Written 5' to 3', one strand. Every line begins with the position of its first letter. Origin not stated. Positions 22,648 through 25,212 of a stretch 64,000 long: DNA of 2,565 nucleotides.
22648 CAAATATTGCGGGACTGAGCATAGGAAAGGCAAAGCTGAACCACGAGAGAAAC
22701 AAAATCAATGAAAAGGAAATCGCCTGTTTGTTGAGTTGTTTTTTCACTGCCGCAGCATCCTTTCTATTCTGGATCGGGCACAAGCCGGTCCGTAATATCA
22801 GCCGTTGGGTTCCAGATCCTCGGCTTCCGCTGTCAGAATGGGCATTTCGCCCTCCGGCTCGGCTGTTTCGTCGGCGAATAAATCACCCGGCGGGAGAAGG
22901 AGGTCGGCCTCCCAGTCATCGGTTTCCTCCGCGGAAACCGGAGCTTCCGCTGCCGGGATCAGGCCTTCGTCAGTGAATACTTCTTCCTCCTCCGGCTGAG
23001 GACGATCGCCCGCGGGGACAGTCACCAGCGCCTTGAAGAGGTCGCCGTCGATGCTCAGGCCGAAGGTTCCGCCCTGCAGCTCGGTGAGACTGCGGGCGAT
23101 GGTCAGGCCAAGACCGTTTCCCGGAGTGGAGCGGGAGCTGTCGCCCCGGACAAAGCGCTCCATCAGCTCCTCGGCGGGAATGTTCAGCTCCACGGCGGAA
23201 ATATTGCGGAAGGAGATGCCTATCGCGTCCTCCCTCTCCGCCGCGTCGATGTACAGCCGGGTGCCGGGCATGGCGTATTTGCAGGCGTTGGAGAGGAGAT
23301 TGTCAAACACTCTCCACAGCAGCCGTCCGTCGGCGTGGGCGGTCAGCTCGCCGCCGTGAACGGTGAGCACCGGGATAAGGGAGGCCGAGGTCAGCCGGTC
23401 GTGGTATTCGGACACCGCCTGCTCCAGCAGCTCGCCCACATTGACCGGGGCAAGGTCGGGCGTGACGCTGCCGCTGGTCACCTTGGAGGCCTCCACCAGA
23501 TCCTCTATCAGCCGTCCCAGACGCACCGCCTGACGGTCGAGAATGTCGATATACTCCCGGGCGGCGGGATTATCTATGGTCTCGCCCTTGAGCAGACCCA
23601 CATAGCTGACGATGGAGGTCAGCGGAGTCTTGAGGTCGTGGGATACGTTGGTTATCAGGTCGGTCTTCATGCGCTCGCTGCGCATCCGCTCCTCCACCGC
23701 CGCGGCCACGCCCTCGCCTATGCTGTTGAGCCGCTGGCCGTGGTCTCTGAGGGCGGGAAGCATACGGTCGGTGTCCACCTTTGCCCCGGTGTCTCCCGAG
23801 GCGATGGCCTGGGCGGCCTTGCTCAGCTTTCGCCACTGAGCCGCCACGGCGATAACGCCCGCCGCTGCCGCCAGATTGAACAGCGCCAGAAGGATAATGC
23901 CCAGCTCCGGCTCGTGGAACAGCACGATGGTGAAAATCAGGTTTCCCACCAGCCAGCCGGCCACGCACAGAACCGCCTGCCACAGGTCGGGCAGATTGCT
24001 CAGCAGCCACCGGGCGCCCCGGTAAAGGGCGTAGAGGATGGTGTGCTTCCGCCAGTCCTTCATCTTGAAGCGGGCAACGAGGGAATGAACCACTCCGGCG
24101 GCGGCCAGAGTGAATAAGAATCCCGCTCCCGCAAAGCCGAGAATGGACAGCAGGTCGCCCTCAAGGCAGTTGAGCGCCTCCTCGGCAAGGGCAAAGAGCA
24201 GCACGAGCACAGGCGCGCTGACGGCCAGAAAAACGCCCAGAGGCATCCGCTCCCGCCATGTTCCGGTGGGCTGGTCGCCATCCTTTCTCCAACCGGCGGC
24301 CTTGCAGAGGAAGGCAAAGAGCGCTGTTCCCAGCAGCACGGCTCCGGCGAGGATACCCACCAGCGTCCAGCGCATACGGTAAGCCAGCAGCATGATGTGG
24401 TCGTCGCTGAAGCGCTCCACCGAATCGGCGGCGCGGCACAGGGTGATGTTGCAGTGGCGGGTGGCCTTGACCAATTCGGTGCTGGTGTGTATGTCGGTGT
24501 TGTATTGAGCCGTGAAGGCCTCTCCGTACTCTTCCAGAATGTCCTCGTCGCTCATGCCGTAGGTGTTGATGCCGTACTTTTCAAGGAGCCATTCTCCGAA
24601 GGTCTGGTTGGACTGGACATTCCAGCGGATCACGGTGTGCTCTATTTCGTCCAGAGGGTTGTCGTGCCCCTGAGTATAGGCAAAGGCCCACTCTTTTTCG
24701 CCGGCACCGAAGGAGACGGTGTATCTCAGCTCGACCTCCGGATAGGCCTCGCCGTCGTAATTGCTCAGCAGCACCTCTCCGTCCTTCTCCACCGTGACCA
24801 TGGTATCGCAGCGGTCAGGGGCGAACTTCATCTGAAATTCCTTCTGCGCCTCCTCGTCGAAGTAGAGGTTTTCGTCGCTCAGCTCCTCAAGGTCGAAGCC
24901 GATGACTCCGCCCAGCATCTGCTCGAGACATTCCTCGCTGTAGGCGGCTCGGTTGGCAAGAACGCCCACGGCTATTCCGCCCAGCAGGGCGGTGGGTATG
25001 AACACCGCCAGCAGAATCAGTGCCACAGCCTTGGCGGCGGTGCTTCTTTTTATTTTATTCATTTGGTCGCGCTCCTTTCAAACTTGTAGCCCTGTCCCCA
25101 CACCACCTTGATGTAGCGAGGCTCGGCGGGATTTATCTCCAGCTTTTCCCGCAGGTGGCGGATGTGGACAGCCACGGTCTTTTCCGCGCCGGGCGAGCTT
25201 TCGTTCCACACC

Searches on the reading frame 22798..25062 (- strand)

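Call 70: search_protein_families(library=pfam, proteins=[window:22798-25062:-], max_evalue=0.001)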
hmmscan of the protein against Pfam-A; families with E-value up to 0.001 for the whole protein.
window:22798-25062:- (754 aa): 2 families
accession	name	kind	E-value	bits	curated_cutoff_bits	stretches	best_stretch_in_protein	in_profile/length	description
PF00512.31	HisKA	-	1.6e-15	57.3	26.9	1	465-531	1-66/66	His Kinase A (phospho-acceptor) domain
PF02518.31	HATPase_c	-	2.3e-11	44.5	26.4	1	578-669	2-93/111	Histidine kinase-, DNA gyrase B-, and HSP90-like ATPase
